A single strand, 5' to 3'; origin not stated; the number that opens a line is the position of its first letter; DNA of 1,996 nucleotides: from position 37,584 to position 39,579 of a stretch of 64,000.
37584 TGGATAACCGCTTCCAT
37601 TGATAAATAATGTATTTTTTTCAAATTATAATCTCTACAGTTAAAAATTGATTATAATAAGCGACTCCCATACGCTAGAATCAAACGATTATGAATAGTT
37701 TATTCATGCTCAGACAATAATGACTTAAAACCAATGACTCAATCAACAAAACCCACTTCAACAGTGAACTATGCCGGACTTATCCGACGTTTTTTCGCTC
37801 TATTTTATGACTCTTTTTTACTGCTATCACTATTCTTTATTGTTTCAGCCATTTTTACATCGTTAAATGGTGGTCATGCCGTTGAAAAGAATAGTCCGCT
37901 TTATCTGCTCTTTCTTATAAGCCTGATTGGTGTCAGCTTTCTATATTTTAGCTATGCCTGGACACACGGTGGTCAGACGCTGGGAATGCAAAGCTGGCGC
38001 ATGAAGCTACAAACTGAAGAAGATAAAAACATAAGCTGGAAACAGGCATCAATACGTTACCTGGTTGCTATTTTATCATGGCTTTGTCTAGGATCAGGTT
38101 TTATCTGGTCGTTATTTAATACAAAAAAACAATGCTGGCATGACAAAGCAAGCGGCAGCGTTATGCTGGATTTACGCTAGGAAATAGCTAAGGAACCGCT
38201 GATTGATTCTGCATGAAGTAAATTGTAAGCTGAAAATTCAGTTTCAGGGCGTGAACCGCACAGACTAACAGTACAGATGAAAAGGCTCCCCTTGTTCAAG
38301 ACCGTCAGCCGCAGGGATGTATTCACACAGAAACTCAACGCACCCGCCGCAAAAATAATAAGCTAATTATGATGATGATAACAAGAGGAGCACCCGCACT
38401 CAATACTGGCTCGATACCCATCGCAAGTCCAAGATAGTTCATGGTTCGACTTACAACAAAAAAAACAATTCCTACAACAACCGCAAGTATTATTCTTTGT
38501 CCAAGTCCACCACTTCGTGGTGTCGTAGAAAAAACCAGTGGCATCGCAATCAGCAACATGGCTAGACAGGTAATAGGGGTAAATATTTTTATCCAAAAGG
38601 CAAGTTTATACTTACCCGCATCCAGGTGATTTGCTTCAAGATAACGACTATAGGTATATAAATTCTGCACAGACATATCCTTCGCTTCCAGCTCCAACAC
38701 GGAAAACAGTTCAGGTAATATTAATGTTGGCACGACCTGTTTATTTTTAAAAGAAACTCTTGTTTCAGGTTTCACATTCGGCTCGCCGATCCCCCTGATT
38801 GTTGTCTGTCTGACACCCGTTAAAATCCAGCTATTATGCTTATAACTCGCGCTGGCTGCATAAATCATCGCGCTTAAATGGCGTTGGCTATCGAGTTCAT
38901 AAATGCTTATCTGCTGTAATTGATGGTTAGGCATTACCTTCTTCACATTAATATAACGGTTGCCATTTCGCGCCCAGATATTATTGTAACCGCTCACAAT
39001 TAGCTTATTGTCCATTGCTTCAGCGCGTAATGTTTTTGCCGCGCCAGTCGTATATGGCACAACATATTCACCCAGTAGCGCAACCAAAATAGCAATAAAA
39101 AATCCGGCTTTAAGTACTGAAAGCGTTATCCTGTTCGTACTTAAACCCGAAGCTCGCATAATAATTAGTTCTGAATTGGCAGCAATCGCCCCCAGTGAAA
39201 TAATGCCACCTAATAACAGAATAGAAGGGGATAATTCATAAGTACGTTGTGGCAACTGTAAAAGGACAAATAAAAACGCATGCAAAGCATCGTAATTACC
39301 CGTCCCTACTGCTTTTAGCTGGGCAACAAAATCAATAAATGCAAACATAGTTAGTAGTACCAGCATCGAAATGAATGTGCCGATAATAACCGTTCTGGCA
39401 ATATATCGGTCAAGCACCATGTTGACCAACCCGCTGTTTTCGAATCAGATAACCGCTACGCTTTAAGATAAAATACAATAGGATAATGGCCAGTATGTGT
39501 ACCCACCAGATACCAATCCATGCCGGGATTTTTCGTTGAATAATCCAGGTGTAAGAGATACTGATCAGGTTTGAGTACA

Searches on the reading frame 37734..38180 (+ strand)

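Call 73: search_protein_families(library=pfam, proteins=[window:37734-38180:+], max_evalue=0.0001)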
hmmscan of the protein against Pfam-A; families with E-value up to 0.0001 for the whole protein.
window:37734-38180:+ (148 aa): 1 family
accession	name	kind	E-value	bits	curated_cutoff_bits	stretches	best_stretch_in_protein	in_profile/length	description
PF06271.18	RDD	-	3.3e-24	86.2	24.1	1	13-141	1-137/137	RDD family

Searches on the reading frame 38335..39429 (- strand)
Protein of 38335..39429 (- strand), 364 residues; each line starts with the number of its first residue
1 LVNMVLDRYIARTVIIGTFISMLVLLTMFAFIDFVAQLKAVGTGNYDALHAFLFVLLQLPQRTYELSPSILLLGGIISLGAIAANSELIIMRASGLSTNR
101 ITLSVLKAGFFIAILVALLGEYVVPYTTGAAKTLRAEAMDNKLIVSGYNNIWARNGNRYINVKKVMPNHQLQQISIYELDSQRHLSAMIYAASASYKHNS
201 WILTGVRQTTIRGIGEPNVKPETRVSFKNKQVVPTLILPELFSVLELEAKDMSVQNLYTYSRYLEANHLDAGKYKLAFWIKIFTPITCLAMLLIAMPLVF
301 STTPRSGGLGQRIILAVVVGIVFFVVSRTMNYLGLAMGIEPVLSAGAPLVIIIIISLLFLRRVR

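Call 73: search_protein_families(library=pfam, proteins=[window:38335-39429:-], max_evalue=0.0001)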
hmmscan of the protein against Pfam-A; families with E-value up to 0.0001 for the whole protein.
window:38335-39429:- (364 aa): 1 family
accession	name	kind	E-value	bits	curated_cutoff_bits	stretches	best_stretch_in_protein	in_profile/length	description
PF03739.19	LptF_LptG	-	7.9e-72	242.7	27.9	1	8-362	1-353/353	Lipopolysaccharide export system permease LptF/LptG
